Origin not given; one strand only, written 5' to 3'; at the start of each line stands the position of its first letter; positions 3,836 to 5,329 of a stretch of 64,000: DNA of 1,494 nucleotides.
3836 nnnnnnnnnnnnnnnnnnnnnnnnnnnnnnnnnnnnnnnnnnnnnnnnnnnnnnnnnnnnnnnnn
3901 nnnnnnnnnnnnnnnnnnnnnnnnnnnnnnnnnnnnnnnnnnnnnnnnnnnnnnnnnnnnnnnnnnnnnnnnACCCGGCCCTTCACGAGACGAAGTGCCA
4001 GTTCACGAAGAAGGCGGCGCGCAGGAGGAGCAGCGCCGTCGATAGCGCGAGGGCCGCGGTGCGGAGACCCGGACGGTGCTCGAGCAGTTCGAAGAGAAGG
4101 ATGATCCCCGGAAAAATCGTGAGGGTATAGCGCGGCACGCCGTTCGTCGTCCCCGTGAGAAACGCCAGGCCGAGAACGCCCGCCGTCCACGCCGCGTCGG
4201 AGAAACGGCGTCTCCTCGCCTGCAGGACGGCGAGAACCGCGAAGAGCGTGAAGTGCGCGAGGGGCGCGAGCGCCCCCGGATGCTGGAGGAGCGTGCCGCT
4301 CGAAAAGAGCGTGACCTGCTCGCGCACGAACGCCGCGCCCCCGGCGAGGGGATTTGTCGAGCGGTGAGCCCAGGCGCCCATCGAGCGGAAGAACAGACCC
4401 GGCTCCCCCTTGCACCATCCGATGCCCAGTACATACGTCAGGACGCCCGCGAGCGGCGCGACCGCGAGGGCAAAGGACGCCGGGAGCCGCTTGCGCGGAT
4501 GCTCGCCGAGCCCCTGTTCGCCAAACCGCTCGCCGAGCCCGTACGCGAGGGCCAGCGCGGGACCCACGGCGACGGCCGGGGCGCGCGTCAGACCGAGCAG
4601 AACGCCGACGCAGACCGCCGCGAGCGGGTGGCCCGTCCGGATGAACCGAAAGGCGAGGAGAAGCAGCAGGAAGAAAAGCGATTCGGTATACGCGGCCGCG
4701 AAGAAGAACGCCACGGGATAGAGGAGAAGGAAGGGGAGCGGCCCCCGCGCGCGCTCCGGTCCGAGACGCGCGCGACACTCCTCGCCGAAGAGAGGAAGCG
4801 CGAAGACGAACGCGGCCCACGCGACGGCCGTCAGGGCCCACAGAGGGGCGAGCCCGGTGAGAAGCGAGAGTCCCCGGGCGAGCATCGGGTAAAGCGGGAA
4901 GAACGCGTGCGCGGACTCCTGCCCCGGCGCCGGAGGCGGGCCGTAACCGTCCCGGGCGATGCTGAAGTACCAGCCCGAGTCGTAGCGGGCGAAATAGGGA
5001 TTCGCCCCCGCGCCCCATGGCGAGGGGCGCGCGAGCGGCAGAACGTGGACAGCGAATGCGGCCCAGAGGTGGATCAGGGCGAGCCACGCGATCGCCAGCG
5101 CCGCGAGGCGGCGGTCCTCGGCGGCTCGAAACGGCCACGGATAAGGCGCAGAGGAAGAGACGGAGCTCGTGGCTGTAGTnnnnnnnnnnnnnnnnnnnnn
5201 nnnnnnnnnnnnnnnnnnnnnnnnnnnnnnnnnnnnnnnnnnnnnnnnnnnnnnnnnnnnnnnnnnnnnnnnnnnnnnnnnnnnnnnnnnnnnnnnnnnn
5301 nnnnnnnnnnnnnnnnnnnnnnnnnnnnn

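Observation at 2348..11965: Divergent glycosylation locus: GT2 + YdjC deacetylase + PIG-V-type GT-C opposite methyltransferase, 1315-aa sigma-54 activator and TMTC-like TPR GT-C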

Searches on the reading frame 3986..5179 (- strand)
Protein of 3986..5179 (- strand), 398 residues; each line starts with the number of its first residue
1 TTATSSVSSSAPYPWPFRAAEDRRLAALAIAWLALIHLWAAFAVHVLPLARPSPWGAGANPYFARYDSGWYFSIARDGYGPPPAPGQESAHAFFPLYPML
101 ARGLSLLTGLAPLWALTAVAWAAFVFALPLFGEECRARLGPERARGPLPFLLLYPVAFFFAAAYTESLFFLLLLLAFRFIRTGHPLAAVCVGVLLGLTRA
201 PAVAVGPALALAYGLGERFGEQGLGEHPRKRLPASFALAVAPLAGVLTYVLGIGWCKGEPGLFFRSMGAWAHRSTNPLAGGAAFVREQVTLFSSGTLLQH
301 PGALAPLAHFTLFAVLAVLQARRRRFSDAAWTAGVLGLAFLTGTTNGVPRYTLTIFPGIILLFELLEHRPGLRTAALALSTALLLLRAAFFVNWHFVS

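Call 6: search_protein_families(library=pfam, proteins=[window:3986-5179:-], max_evalue=0.01)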
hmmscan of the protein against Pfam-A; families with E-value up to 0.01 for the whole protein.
seq(398 aa): 0 families

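Call 7: search_protein_families(library=pfam, proteins=[window:3986-5179:-], max_evalue=10)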
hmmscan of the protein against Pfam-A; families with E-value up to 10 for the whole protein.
seq(398 aa): 1 family
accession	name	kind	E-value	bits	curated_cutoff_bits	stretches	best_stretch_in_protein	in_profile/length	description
PF04188.19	Mannosyl_trans2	-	0.019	14.8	22.4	1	65-178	60-178/443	Mannosyltransferase (PIG-V)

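Call 8: search_protein_families(library=ncbifam, proteins=[window:3986-5179:-], max_evalue=0.1)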
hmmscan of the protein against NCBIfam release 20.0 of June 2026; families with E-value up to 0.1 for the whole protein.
seq(398 aa): 1 family
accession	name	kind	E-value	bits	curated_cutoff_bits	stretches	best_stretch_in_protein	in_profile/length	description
NF046093.1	AZOBR_p60025_fam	subfamily_domain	0.082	12.1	150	1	95-215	95-213/232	AZOBR_p60025 family cell surface glycopolymer formation protein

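Call 12: find_homologous_proteins(query=window:3986-5152:-, max_evalue=0.001)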
Query seq(389 aa) (389 aa): 231 proteins with E <= 0.001 among 8000 candidates; the best 120 are listed.
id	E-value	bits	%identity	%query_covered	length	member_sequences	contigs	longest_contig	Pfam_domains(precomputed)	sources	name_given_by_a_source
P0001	1.6e-211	721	87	100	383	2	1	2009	-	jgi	jgi:hypothetical protein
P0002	1.6e-209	715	85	100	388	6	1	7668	-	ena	-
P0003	7.7e-205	699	90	93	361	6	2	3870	-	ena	-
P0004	1.0e-200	686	87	95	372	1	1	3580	-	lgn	-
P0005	2.4e-189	648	84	91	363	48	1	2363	-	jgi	jgi:hypothetical protein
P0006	3.2e-189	648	83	93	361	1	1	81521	-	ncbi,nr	ncbi:MAG: hypothetical protein PT977_00465 [Acidobacteriota bacterium]|nr:hypothetical protein [Acid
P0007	6.1e-186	637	83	91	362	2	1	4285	-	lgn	-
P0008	1.0e-185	636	82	95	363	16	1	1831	-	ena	-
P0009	5.0e-185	634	100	77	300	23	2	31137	-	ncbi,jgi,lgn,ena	jgi:hypothetical protein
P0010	8.2e-185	633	81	95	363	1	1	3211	-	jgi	jgi:hypothetical protein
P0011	1.4e-184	632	78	99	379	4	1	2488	-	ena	-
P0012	1.0e-183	629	81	93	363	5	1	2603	-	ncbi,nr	ncbi:MAG TPA: hypothetical protein VHP60_06250 [Thermoanaerobaculia bacterium]|nr:hypothetical prote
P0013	2.0e-183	629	80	94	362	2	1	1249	-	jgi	jgi:hypothetical protein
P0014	2.7e-183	628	82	93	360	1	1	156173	-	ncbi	-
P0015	4.6e-181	621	81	91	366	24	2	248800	-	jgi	jgi:hypothetical protein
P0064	1.6e-113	398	55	99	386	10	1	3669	PF04188.19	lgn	-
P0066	4.8e-113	397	56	99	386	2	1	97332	PF04188.19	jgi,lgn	jgi:hypothetical protein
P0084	2.8e-107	378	54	100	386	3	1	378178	-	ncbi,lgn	-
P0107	2.1e-76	276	45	97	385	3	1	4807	PF04188.19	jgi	jgi:hypothetical protein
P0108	2.2e-76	276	45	92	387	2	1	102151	PF04188.19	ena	-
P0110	2.1e-74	270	44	93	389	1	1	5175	PF04188.19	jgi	jgi:hypothetical protein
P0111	2.8e-74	269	44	95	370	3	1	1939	PF04188.19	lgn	-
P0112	3.5e-74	269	46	94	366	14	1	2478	PF04188.19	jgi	jgi:Mannosyltransferase (PIG-V)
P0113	5.3e-74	268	45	93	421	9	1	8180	PF04188.19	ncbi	-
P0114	1.6e-73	267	44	96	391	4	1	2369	PF04188.19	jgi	jgi:hypothetical protein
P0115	1.6e-73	267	45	95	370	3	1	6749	PF04188.19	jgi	jgi:hypothetical protein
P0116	2.1e-73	266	44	96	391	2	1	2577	PF04188.19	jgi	-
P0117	3.8e-73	265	44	96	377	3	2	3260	PF04188.19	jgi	-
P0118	5.5e-73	265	46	94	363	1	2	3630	PF04188.19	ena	-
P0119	5.8e-73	265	44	96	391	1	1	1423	PF04188.19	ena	-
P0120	9.6e-73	264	44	96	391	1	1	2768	PF04188.19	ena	-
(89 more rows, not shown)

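Call 15: find_related_loci(query=A1, collection=genome_contigs, flank=10000)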
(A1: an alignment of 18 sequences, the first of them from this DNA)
Query A1 (398 aa) in genome_contigs; peptide patterns used: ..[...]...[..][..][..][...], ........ (x = any residue, [..] = any of these).
206 stretches matched a pattern; 162 encode a relative of the query (tblastn E <= 1e-3); the best 80 are kept; 80 distinct loci.
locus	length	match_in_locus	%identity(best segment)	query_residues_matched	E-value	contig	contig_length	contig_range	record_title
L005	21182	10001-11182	88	1-398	0e+0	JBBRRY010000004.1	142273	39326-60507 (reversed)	MAG: Thermoanaerobaculia bacterium isolate La2_maxbin2.056 La2_maxbin2.056_K_3364472L142273_cov_68.7845, whole genome sh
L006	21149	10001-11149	88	12-398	0e+0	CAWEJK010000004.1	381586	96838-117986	MAG: Thermoanaerobaculia bacterium isolate MFD05942.bin.2.207 genome assembly, contig: contig_19864, whole genome shotgu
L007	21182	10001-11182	83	1-398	0e+0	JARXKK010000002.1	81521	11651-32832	MAG: Acidobacteriota bacterium isolate bin03 NODE_65_length_81521_cov_16.118356, whole genome shotgun sequence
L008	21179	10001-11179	82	1-398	0e+0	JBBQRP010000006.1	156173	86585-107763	MAG: Thermoanaerobaculia bacterium isolate Co_metawrap_1695 Cmw_1695_k141_9869774_length_156173_cov_24.9988, whole genom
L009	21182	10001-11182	87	1-398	0e+0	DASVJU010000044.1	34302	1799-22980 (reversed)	MAG TPA_asm: Thermoanaerobaculia bacterium isolate SMAG_U3027 k141_118192, whole genome shotgun sequence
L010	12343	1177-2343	83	1-398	6e-180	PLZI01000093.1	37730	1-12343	MAG: Acidobacteria bacterium isolate palsa_351 73.20120700_P3D.154_contig_91192, whole genome shotgun sequence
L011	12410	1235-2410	77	1-398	9e-172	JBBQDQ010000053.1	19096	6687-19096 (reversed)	MAG: Thermoanaerobaculia bacterium isolate Co_metawrap_1157 Cmw_1157_k141_21349511_length_19096_cov_9.0000, whole genome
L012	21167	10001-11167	80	1-398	4e-166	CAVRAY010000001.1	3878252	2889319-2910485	MAG: Thermoanaerobaculia bacterium isolate MFD04944.bin.2.108 genome assembly, contig: contig_12409, whole genome shotgu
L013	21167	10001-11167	72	1-398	2e-164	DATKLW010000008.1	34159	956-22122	MAG TPA_asm: Thermoanaerobaculia bacterium isolate SMAG_U14695 k141_2839609, whole genome shotgun sequence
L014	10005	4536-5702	77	1-398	3e-162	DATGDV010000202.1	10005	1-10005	MAG TPA_asm: Thermoanaerobaculia bacterium isolate SMAG_U9684 k141_179648, whole genome shotgun sequence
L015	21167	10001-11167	79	1-398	3e-151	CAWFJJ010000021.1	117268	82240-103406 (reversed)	MAG: Thermoanaerobaculia bacterium isolate MFD01872.bin.1.215 genome assembly, contig: contig_178434, whole genome shotg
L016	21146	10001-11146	72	8-398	2e-147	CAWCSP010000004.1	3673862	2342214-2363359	MAG: uncultured Acidobacteriota bacterium isolate MFD04428.bin.1.167 genome assembly, contig: contig_20948, whole genome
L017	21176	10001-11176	80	1-398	5e-162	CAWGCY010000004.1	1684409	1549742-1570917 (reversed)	MAG: Thermoanaerobaculia bacterium isolate MFD05942.bin.1.16 genome assembly, contig: contig_12379, whole genome shotgun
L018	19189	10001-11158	52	9-398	1e-116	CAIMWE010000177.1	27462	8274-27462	MAG: uncultured Acidobacteria bacterium isolate AlinenLipids_bin-9101 genome assembly, contig: bin-9101:177/305, whole g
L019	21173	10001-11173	56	3-398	3e-113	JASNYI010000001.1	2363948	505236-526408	MAG: Thermoanaerobaculia bacterium isolate ACID-3 HKU-EGSB-ACID-3_1, whole genome shotgun sequence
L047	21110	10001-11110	40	24-398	2e-62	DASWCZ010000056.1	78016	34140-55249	MAG TPA_asm: Thermoanaerobaculia bacterium isolate SMAG_U2722 k141_1091791, whole genome shotgun sequence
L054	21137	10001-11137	40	23-393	3e-57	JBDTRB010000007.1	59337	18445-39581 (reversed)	MAG: Acidobacteriota bacterium isolate cluster3_bin.236 NODE_1148_length_59337_cov_9.338534, whole genome shotgun sequen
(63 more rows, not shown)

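Call 22: search_solved_structures(query=A2, max_evalue=10)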
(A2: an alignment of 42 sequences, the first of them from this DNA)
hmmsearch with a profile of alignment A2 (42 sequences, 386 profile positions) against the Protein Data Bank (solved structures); distinct sequences matched with E-value up to 10: 0.

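Call 31: find_encoding_contigs(protein=P0108, flank=10000, max_places=2)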
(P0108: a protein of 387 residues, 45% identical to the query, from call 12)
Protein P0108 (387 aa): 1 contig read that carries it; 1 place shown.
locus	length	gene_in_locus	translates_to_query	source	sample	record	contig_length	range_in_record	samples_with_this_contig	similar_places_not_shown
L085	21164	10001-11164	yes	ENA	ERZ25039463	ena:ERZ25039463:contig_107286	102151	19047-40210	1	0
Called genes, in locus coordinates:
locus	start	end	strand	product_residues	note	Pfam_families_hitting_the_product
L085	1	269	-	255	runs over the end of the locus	PF03009:GDPD, PF13653:GDPD_2 (weak)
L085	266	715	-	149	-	PF00215:OMPdecase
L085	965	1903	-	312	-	PF01180:DHO_dh, PF01207:Dus (faint)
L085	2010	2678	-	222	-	PF00175:NAD_binding_1 (weak), PF10418:DHODB_Fe-S_bind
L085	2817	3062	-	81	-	-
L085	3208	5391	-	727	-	PF00676:E1_dh, PF02779:Transket_pyr, PF02780:Transketolase_C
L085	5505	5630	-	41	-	-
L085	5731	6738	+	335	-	PF02445:NadA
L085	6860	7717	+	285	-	PF02749:QRPTase_N, PF01729:QRPTase_C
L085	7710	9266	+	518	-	PF00890:FAD_binding_2, PF01266:DAO, PF02910:Succ_DH_flav_C (weak)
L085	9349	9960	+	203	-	-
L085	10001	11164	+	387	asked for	PF04188:Mannosyl_trans2 (weak)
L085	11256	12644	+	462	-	PF01546:Peptidase_M20, PF07687:M20_dimer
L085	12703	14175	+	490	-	-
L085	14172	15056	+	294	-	-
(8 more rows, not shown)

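Call 32: predict_structure(alignment_id=A2)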
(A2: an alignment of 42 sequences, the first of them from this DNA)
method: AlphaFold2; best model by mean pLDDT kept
length: 389 residues; sequences in the alignment: 42
mean_pLDDT: 86.3   pTM: 0.89
mean pLDDT of the five models: 86.3, 85.3, 84.5, 83.2, 82.0
residues with pLDDT >= 90: 217; 70-90: 121; 50-70: 46; < 50: 5
segments of 3 or more residues with pLDDT < 50: 1-5
pLDDT, mean of each block of 10 residues (from residue 1): 52 92 97 92 68 77 90 81 88 97 94 96 92 93 92 93 95 93 96 92 80 67 94 95 87 77 59 82 89 83 91 93 89 65 71 95 97 95 82
secondary structure, 60 per line:
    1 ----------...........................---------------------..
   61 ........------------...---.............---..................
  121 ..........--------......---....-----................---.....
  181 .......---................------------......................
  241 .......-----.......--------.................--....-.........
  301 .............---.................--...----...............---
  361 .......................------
elements in order: H11-37 H59-68 H87-99 H103-130 H139-144 H148-151 H157-172 H176-187 H191-206 H219-247 H253-259 H268-284 H287-290 H292-313 H317-333 H343-357 H361-383

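Call 39: search_protein_families(library=pfam, proteins=[L054:7755-8759:+, L054:8732-9856:+, L054:9860-11155:+, L054:11054-12286:-, L054:11152-13107:-, L054:12551-13234:-, L054:13219-14535:-, L054:14055-15164:-, L054:15465-16415:-, L054:16420-17343:-], max_evalue=0.001)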
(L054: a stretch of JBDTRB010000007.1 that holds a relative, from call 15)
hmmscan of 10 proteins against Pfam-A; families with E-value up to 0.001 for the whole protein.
L054:7755-8759:+ (334 aa): 4 families
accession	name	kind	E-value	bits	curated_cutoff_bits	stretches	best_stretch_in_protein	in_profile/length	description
PF01068.26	DNA_ligase_A_M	-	3.9e-31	108.8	26.2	1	38-212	1-204/204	ATP dependent DNA ligase domain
PF04679.21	DNA_ligase_A_C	-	4.5e-28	97.9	27.5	1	231-322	2-94/94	ATP dependent DNA ligase C terminal region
PF09414.15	RNA_ligase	-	3.1e-05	24.6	27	1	53-212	3-171/171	RNA ligase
PF01331.24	mRNA_cap_enzyme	-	4e-05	24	29.6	1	56-188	21-149/194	mRNA capping enzyme, catalytic domain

L054:8732-9856:+ (374 aa): 1 family
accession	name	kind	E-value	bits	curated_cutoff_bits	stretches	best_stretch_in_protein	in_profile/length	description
PF21686.3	LigD_Prim-Pol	-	2.4e-76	257.1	27.4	1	104-354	1-254/254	LigD, primase-polymerase domain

L054:9860-11155:+ (431 aa): 1 family
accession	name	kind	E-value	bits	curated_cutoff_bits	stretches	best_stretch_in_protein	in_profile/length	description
PF04188.19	Mannosyl_trans2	-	3e-05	24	22.4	1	118-231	79-203/443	Mannosyltransferase (PIG-V)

L054:11054-12286:- (410 aa): 0 families

L054:11152-13107:- (651 aa): 1 family
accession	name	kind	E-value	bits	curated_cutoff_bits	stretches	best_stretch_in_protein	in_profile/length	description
PF00282.25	Pyridoxal_deC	-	3.9e-26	92.1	27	1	341-564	148-371/375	Pyridoxal-dependent decarboxylase conserved domain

L054:12551-13234:- (227 aa): 8 families
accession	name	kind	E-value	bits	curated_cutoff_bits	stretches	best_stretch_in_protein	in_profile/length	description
PF13489.12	Methyltransf_23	-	1.1e-16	61.4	27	1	44-203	20-161/164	Methyltransferase domain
PF13649.12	Methyltransf_25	-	3e-14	53.9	27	1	50-147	1-97/97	Methyltransferase domain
PF08241.18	Methyltransf_11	-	5.4e-13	49.8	21.2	1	51-150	1-94/95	Methyltransferase domain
PF08242.18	Methyltransf_12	-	2.3e-12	47.9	30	1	51-149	1-98/98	Methyltransferase domain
PF13847.12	Methyltransf_31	-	1.4e-11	44.7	27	1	47-170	4-128/145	Methyltransferase domain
PF05175.20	MTS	-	8.6e-07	29.2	23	1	46-92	31-77/170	Methyltransferase small domain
PF00891.24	Methyltransf_2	-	3.2e-05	23.8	22.3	1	49-156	65-169/210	O-methyltransferase domain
PF01209.24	Ubie_methyltran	-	3.3e-05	23.8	20.1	1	31-158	34-158/233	ubiE/COQ5 methyltransferase family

L054:13219-14535:- (438 aa): 1 family
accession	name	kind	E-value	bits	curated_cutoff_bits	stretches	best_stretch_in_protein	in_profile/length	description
PF04794.17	YdjC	-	6.5e-60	203.7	29.7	1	164-420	2-264/266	YdjC-like protein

L054:14055-15164:- (369 aa): 1 family
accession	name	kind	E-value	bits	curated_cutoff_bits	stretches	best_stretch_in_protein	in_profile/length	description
PF00535.33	Glycos_transf_2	-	9.2e-24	84.7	23.3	1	104-272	1-166/168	Glycosyl transferase family 2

L054:15465-16415:- (316 aa): 1 family
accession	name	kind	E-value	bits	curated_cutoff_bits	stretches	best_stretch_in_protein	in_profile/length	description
PF00582.32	Usp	-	6.1e-21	75.9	24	2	137-278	4-141/141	Universal stress protein family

L054:16420-17343:- (307 aa): 1 family
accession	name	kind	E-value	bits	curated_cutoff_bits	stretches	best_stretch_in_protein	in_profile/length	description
PF01925.25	TauE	-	3.7e-41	141.8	32.6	1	15-290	1-232/237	Sulfite exporter TauE/SafE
